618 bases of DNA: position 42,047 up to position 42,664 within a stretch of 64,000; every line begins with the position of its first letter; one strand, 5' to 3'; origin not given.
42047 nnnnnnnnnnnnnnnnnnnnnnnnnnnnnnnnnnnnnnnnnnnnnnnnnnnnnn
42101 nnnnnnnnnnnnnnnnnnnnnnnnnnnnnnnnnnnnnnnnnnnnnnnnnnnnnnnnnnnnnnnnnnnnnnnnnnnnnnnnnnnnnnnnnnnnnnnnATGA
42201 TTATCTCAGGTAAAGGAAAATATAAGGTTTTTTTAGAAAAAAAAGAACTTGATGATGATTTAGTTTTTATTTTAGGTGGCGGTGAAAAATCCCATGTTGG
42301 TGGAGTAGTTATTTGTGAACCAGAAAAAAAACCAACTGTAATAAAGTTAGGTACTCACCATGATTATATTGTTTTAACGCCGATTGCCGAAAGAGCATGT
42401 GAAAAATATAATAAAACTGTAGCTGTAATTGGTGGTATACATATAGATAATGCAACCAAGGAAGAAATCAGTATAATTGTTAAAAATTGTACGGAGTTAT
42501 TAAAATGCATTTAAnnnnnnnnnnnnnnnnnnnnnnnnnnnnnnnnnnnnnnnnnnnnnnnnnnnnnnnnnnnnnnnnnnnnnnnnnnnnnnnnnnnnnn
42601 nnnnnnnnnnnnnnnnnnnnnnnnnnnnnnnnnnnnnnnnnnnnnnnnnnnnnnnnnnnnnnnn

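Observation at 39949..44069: Archaeal (AcnX/UbiD-type) mevalonate pathway operon with an embedded unknown 105-aa gene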

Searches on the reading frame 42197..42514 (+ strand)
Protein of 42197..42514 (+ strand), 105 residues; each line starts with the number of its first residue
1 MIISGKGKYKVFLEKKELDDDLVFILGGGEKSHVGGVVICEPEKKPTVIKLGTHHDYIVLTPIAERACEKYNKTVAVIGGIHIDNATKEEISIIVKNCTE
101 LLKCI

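Call 3: search_protein_families(library=pfam, proteins=[window:42197-42514:+], max_evalue=0.1)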
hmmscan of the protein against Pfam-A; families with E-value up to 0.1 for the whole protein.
window:42197-42514:+ (105 aa): 1 family
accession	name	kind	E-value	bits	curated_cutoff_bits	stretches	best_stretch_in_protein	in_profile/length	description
PF21758.2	PAC_bac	-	9.6e-25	87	27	1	6-103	2-108/115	Bacterial proteasome assembling chaperone-like protein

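Call 4: search_protein_families(library=ncbifam, proteins=[window:42197-42514:+], max_evalue=0.1)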
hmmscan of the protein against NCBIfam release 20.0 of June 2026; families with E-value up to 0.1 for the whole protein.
window:42197-42514:+ (105 aa): 0 families

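Call 8: find_homologous_proteins(query=window:42197-42514:+, max_evalue=0.001)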
Query window:42197-42514:+ (105 aa): 336 proteins with E <= 0.001 among 342 candidates; the best 120 are listed.
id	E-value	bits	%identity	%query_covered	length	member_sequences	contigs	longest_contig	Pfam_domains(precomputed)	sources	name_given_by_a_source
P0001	4.1e-61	221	99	100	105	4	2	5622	PF21758.3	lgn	-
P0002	3.1e-54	199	87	100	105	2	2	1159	PF21758.3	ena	-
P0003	3.7e-51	189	82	100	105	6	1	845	PF21758.3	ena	-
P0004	1.2e-50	187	79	100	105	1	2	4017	PF21758.3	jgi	jgi:metal-dependent hydrolase (beta-lactamase superfamily II)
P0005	1.2e-49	184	81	100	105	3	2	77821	PF21758.3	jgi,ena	-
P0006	3.9e-49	183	81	100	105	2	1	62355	PF21758.3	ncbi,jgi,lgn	-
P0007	5.2e-49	182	79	100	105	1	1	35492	PF21758.3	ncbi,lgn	-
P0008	5.9e-49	182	82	100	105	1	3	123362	PF21758.3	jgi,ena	-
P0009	8.8e-49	181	75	100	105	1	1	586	PF21758.3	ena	-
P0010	1.0e-48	181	80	100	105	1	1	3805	PF21758.3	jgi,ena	-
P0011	1.2e-48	181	80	100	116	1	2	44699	PF21758.3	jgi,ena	-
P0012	1.7e-48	181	77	100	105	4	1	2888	PF21758.3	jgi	-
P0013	1.8e-48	180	80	100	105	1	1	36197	PF21758.3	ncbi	-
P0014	4.1e-48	179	77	100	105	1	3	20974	PF21758.3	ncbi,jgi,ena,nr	ncbi:hypothetical protein B6U98_06075 [Thermoplasmatales archaeon ex4572_165]|nr:MAG: hypothetical p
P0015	8.3e-48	178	76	100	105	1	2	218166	PF21758.3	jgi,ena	-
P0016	2.5e-47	177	78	100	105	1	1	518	PF21758.3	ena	-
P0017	2.8e-47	177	79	100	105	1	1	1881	PF21758.3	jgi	-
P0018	3.1e-47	176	76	100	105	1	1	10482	PF21758.3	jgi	jgi:hypothetical protein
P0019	3.4e-47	176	76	100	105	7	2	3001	PF21758.3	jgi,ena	-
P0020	3.6e-47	176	81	96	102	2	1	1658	PF21758.3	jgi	jgi:metal-dependent hydrolase (beta-lactamase superfamily II)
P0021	7.5e-47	175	77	100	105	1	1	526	PF21758.3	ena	-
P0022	8.3e-47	175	75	100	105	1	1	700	PF21758.3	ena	-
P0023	8.8e-47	175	73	100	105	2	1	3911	PF21758.3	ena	-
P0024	9.6e-47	175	75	100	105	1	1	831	PF21758.3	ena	-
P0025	1.3e-46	174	78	100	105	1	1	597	PF21758.3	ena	-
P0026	1.6e-46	174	78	100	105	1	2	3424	PF21758.3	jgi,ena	-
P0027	1.9e-46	174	74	100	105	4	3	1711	PF21758.3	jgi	jgi:hypothetical protein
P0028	2.3e-46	174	75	100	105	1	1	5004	PF21758.3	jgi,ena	-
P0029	2.4e-46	174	74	100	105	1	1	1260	PF21758.3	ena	-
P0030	2.8e-46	173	72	100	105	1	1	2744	PF21758.3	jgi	jgi:hypothetical protein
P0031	2.9e-46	173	76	100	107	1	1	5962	PF21758.3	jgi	jgi:hypothetical protein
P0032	3.2e-46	173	76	100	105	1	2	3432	PF21758.3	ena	-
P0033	3.2e-46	173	75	100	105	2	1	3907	PF21758.3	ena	-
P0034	3.8e-46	173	73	100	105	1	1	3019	PF21758.3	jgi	jgi:hypothetical protein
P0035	4.0e-46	173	75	100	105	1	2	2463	PF21758.3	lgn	-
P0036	6.5e-46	172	73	100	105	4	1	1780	PF21758.3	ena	-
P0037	6.9e-46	172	74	100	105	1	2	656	PF21758.3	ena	-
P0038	9.7e-46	172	70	100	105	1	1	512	PF21758.3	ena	-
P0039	1.1e-45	172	76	100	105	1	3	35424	PF21758.3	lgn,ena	-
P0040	1.4e-45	171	75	100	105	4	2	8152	PF21758.3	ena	-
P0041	1.4e-45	171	74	100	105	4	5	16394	PF21758.3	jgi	jgi:gallate decarboxylase subunit D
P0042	1.8e-45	171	73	100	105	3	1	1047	PF21758.3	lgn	-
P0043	1.8e-45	171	75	100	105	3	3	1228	PF21758.3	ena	-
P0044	1.9e-45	171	74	100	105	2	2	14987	PF21758.3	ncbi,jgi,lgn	jgi:hypothetical protein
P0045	2.5e-45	170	74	100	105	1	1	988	PF21758.3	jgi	jgi:metal-dependent hydrolase (beta-lactamase superfamily II)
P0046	2.6e-45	170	72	100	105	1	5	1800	PF21758.3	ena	-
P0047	3.0e-45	170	73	100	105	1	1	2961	PF21758.3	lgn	-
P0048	3.3e-45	170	74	100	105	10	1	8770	PF21758.3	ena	-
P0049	3.4e-45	170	73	100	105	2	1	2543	PF21758.3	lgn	-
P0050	3.9e-45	170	73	100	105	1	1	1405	PF21758.3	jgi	-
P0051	6.7e-45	169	70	100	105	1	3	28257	PF21758.3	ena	-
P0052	8.7e-45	169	71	100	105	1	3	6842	PF21758.3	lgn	-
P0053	1.0e-44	168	70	100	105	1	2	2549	PF21758.3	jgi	-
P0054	1.1e-44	168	73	100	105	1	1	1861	PF21758.3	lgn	-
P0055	1.3e-44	168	73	100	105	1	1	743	PF21758.3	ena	-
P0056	1.3e-44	168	74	100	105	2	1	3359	PF21758.3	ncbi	-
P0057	1.4e-44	168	70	100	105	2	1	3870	PF21758.3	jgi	jgi:hypothetical protein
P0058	1.5e-44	168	70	100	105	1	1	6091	PF21758.3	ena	-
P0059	2.1e-44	167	72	98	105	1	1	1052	PF21758.3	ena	-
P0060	2.4e-44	167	71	100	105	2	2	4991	PF21758.3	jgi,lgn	jgi:ribosomal protein L24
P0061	3.7e-44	167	74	100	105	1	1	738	PF21758.3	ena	-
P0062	3.8e-44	167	73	100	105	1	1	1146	PF21758.3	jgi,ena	-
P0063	4.4e-44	166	70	100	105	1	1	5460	PF21758.3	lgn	-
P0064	4.6e-44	166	72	100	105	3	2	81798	PF21758.3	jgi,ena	-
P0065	5.6e-44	166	72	100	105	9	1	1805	PF21758.3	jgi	jgi:metal-dependent hydrolase (beta-lactamase superfamily II)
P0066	6.8e-44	166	71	100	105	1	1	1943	PF21758.3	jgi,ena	-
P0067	7.1e-44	166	70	100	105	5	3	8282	PF21758.3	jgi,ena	-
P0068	7.2e-44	166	70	100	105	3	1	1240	PF21758.3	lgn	-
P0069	9.0e-44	165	70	100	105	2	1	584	PF21758.3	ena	-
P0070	1.0e-43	165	70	100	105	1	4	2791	PF21758.3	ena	-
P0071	1.1e-43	165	70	100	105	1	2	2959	PF21758.3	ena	-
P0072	1.2e-43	165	71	100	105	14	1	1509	PF21758.3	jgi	jgi:metal-dependent hydrolase (beta-lactamase superfamily II)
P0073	1.4e-43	165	70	100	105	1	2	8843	PF21758.3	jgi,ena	-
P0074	1.5e-43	165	68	100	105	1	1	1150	PF21758.3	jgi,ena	-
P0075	1.5e-43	165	72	96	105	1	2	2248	PF21758.3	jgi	jgi:hypothetical protein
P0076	1.9e-43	164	72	96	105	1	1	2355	PF21758.3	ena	-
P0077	2.0e-43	164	70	100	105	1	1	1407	PF21758.3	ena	-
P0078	2.0e-43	164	72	100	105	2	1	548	PF21758.3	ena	-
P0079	2.3e-43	164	70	98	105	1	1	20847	PF21758.3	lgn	-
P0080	2.5e-43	164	70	100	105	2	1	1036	PF21758.3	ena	-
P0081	2.5e-43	164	70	100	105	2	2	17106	PF21758.3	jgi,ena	-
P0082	2.8e-43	164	71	100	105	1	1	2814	PF21758.3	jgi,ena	-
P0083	3.2e-43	164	70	100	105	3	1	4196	PF21758.3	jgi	-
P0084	3.2e-43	164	69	100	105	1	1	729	PF21758.3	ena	-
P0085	3.3e-43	163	71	100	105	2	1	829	PF21758.3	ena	-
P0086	4.8e-43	163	70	100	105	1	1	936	PF21758.3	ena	-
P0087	5.7e-43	163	71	100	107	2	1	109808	PF21758.3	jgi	jgi:gallate decarboxylase subunit D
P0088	6.0e-43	163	70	100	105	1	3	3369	PF21758.3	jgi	jgi:hypothetical protein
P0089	7.3e-43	162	70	100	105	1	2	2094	PF21758.3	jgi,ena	-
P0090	7.4e-43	162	70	100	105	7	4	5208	PF21758.3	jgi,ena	-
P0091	7.7e-43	162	71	100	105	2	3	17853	PF21758.3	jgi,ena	-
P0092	7.9e-43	162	70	100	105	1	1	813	PF21758.3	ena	-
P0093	7.9e-43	162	71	100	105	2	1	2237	PF21758.3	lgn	-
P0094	8.4e-43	162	74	98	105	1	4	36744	PF21758.3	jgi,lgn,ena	-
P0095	9.2e-43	162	70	100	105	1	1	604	PF21758.3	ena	-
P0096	9.5e-43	162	68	100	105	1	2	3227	PF21758.3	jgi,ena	jgi:hypothetical protein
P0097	9.7e-43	162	69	100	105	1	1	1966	PF21758.3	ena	-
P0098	1.3e-42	162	73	100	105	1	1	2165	PF21758.3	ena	-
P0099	1.3e-42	162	71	100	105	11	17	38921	PF21758.3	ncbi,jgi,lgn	-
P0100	1.3e-42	162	69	100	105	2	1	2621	PF21758.3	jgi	-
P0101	1.4e-42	161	73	100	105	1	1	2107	PF21758.3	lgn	-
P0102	1.5e-42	161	69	100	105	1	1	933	PF21758.3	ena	-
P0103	1.5e-42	161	69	96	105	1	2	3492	PF21758.3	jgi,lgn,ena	-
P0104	1.6e-42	161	70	100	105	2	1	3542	PF21758.3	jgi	jgi:hypothetical protein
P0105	1.7e-42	161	71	100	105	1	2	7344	PF21758.3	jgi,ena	-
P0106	2.0e-42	161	69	100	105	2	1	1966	PF21758.3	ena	-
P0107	2.3e-42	161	69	100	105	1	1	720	PF21758.3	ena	-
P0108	2.4e-42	161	72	98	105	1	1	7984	PF21758.3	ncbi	-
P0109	2.6e-42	161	68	100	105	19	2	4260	PF21758.3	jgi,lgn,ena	jgi:hypothetical protein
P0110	3.2e-42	160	69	100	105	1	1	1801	PF21758.3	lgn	-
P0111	4.0e-42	160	69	100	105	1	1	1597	PF21758.3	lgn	-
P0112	4.1e-42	160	70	100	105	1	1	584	PF21758.3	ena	-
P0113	4.3e-42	160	72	100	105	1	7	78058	PF21758.3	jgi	jgi:gallate decarboxylase subunit D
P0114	5.0e-42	160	69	100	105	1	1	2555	PF21758.3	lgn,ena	-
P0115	5.2e-42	160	70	100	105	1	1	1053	PF21758.3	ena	-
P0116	5.3e-42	160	68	98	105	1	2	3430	PF21758.3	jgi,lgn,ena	-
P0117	5.6e-42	160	69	96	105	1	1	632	PF21758.3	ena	-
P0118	6.2e-42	159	69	100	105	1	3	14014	PF21758.3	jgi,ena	jgi:hypothetical protein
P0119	6.7e-42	159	69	100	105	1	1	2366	PF21758.3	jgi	jgi:hypothetical protein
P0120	9.2e-42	159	68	100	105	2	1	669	PF21758.3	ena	-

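Call 9: search_solved_structures(query=window:42197-42514:+, max_evalue=10, show_alignments=2)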
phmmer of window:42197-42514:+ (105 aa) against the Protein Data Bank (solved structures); distinct sequences matched with E-value up to 10: 6.
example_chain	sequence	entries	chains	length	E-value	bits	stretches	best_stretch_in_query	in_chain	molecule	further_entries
8p4w_A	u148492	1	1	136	0.0018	21.3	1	18-95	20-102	Protein LpdD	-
8pzh_A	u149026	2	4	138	0.0018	21.2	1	18-95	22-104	Protein LpdD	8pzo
8po5_A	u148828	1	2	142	0.0018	21.2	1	18-95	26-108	Protein LpdD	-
7qql_C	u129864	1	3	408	1.1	12.3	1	73-99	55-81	Gamma-2-syntrophin,Annexin A2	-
3h3e_A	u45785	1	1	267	1.1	12.3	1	59-101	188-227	uncharacterized protein Tm1679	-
6tek_A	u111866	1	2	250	2.2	11.3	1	30-67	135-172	Drug ABC transporter ATP-binding protein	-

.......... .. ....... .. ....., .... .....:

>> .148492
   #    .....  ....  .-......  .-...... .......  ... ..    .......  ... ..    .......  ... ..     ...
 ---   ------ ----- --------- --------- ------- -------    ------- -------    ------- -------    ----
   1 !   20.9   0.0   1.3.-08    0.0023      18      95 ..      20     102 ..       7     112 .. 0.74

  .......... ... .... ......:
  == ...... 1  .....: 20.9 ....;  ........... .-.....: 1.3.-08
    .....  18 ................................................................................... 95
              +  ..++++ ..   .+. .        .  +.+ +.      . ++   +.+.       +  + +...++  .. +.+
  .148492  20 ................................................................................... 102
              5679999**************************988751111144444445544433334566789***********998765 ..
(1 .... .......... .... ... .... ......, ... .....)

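Call 18: find_related_loci(query=A1, collection=genome_contigs, flank=6000)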
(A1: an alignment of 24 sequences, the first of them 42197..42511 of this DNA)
Query A1 (105 aa) in genome_contigs; peptide patterns used: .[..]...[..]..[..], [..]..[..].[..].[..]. (x = any residue, [..] = any of these).
348 stretches matched a pattern; 93 encode a relative of the query (tblastn E <= 1e-3); the best 80 are kept; 80 distinct loci.
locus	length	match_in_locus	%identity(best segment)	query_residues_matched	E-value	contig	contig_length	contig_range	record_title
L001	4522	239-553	79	1-105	5e-54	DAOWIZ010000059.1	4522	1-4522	MAG TPA_asm: Thermoplasmata archaeon isolate CSMAG_2056 CSMAG_2056_k141_2098250_length_4522_cov_48.0000, whole genome sh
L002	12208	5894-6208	82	1-105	1e-52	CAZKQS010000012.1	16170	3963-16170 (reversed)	MAG TPA_asm: uncultured Thermoplasmatales archaeon isolate SRP332253_co2_176 genome assembly, contig: NODE_3396_length_1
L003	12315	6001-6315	79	1-105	2e-52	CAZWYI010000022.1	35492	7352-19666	MAG TPA_asm: uncultured Thermoplasmatales archaeon isolate binchicken_co17_260 genome assembly, contig: NODE_3384_length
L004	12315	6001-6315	80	1-105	4e-52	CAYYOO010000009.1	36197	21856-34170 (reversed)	MAG TPA_asm: uncultured Thermoplasmatales archaeon isolate SRP332253_co2_45 genome assembly, contig: NODE_991_length_361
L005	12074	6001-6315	81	1-105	3e-52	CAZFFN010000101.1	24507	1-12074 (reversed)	MAG TPA_asm: uncultured Thermoplasmatales archaeon isolate SRP067234_co1_26 genome assembly, contig: k99_279500, whole g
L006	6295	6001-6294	78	1-98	6e-50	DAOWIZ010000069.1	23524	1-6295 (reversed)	MAG TPA_asm: Thermoplasmata archaeon isolate CSMAG_2056 CSMAG_2056_k141_1360859_length_23524_cov_99.1818, whole genome s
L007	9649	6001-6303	77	1-101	1e-49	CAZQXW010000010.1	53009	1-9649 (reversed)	MAG TPA_asm: uncultured Thermoplasmatales archaeon isolate SRP332253_co2_211 genome assembly, contig: NODE_514_length_53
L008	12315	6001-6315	71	1-105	4e-49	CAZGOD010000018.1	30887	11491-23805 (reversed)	MAG TPA_asm: uncultured Thermoplasmatales archaeon isolate SRP214966_co4_455 genome assembly, contig: NODE_1009_length_3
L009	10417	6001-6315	73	1-105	9e-49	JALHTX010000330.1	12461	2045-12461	MAG: Thermoplasmatota archaeon isolate PFL35 seq_3830839, whole genome shotgun sequence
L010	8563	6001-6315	72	1-105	2e-48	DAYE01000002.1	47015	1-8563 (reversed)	MAG TPA_asm: Euryarchaeota archaeon UBA33 UBA33_contig_5643, whole genome shotgun sequence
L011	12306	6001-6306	71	1-102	8e-47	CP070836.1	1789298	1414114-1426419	MAG: Thermoplasmatales archaeon isolate bin105 chromosome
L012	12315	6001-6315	71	1-105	2e-46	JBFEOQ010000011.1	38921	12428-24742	MAG: Thermoplasmatota archaeon isolate Mix_mud04.2021.02.43 k141_1054270_length_38921_cov_18.2301, whole genome shotgun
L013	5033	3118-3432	70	1-105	1e-46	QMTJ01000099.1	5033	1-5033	MAG: Thermoplasmata archaeon isolate B24_G9 B24_Guay9_scaffold_32216, whole genome shotgun sequence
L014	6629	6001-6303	75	1-101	1e-46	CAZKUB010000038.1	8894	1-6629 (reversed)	MAG TPA_asm: uncultured Thermoplasmatales archaeon isolate SRP067234_co1_75 genome assembly, contig: k99_703567, whole g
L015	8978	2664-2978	68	1-105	7e-46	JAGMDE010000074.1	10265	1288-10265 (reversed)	MAG: Thermoplasmatales archaeon isolate RS_17_39 ZL495.bin.39.fa_74, whole genome shotgun sequence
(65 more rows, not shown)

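Call 23: search_solved_structures(query=A1, max_evalue=1, show_alignments=1)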
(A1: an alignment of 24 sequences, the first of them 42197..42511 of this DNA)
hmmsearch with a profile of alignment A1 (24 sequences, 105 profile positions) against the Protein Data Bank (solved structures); distinct sequences matched with E-value up to 1: 10.
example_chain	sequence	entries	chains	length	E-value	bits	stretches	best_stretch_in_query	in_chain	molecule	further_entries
8p4w_A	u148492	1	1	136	8.4e-06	28.6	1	9-101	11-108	Protein LpdD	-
8pzh_A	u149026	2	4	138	8.7e-06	28.6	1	9-101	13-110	Protein LpdD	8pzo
8po5_A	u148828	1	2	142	9.3e-06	28.5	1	9-101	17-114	Protein LpdD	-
3h3e_A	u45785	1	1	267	0.035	17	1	63-101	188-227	uncharacterized protein Tm1679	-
7qql_C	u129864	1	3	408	0.18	14.7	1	73-99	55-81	Gamma-2-syntrophin,Annexin A2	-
7qca_LM0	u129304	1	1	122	0.27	14.1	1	36-102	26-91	eL14 LM0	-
1p1d_A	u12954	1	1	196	0.29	14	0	73-103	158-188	Glutamate receptor interacting protein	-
8p5d_LM0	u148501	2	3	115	0.44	13.4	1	36-102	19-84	Transposase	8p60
2lcq_A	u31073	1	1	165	0.49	13.3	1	49-100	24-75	Putative toxin VapC6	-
3l0z_A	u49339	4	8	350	0.67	12.9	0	19-97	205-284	putative Nicotinate-nucleotide-dimethylbenzimidazole phosphoribosyltransferase | UPF0284 protein MJ1598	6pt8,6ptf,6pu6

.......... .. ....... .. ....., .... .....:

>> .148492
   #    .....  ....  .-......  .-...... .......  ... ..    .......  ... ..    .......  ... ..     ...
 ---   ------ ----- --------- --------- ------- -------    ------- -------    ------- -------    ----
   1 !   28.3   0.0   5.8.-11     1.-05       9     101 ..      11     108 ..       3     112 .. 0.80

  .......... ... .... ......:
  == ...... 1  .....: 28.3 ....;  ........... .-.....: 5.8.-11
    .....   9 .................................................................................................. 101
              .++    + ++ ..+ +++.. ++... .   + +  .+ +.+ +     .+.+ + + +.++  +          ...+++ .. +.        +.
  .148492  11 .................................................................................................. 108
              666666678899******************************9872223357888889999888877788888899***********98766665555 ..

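Call 30: predict_structure(alignment_id=A1)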
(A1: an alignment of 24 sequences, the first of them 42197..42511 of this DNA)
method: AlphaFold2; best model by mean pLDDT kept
length: 105 residues; sequences in the alignment: 24
mean_pLDDT: 96.1   pTM: 0.87
mean pLDDT of the five models: 96.1, 94.8, 93.6, 92.6, 89.4
residues with pLDDT >= 90: 105; 70-90: 0; 50-70: 0; < 50: 0
segments of 3 or more residues with pLDDT < 50: none
pLDDT, mean of each block of 10 residues (from residue 1): 96 97 97 96 96 94 98 98 94 97 94
secondary structure, 60 per line:
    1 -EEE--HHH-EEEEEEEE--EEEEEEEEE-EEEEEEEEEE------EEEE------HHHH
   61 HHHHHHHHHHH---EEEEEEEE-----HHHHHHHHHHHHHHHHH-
elements in order: E2-4 E11-18 E21-29 E31-40 E47-50 H57-71 E75-82 H88-104

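Call 34: fold_search(model_id=the predicted structure, library=pdb)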
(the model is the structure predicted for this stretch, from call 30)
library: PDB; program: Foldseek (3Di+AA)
matches with E <= 10: 217; with E <= 0.001: 8
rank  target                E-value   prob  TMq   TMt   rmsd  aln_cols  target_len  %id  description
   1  8p4w                  3.0e-07  1.00  0.85  0.75   2.3       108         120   20  Lactobacillus plantarum LpdD mutant - H35A (released 2024-06-12)
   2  8pzh_A                3.4e-07  1.00  0.87  0.78   1.9       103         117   19  LpdD (H61A) mutant (released 2024-01-17)
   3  8po5_B                8.3e-07  1.00  0.88  0.75   1.9       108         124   19  Lactobacillus plantarum LpdD (released 2024-01-17)
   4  8pzo_A                8.3e-07  1.00  0.85  0.74   2.3       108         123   19  LpdD (released 2024-01-17)
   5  8po5_A                1.7e-06  1.00  0.87  0.74   1.9       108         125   19  Lactobacillus plantarum LpdD (released 2024-01-17)
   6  8pzh_B                3.3e-06  1.00  0.85  0.78   1.9       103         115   18  LpdD (H61A) mutant (released 2024-01-17)
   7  8qyj_M                1.7e-04  1.00  0.57  0.54   4.5       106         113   17  Human 20S proteasome assembly structure 1 (released 2024-02-21)
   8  2z5c_A                3.6e-04  1.00  0.52  0.46   5.5       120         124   14  Crystal Structure of a Novel Chaperone Complex for Yeast 20S Proteasome Assembly (released 2008-01-22)
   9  2z5b_A                2.0e-03  1.00  0.56  0.49   4.9       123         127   16  Crystal Structure of a Novel Chaperone Complex for Yeast 20S Proteasome Assembly (released 2008-01-22)
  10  8qyj_L                2.6e-03  1.00  0.50  0.46   4.7       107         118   13  Human 20S proteasome assembly structure 1 (released 2024-02-21)
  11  2z5c_B                3.8e-03  1.00  0.53  0.53   5.2       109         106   10  Crystal Structure of a Novel Chaperone Complex for Yeast 20S Proteasome Assembly (released 2008-01-22)
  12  6jpt                  5.5e-03  0.99  0.45  0.40   5.8       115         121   10  Crystal structure of human PAC3 homodimer (trigonal form) (released 2019-05-29)
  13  2z5b_B                7.1e-03  0.97  0.45  0.38   6.4       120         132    7  Crystal Structure of a Novel Chaperone Complex for Yeast 20S Proteasome Assembly (released 2008-01-22)
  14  2z5e_A                8.1e-03  0.99  0.47  0.42   5.4       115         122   13  Crystal Structure of Proteasome Assembling Chaperone 3 (released 2008-02-19)
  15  5wtq_C                2.6e-01  0.23  0.29  0.29   8.7        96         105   20  Crystal structure of human proteasome-assembling chaperone PAC4 (released 2017-03-22)
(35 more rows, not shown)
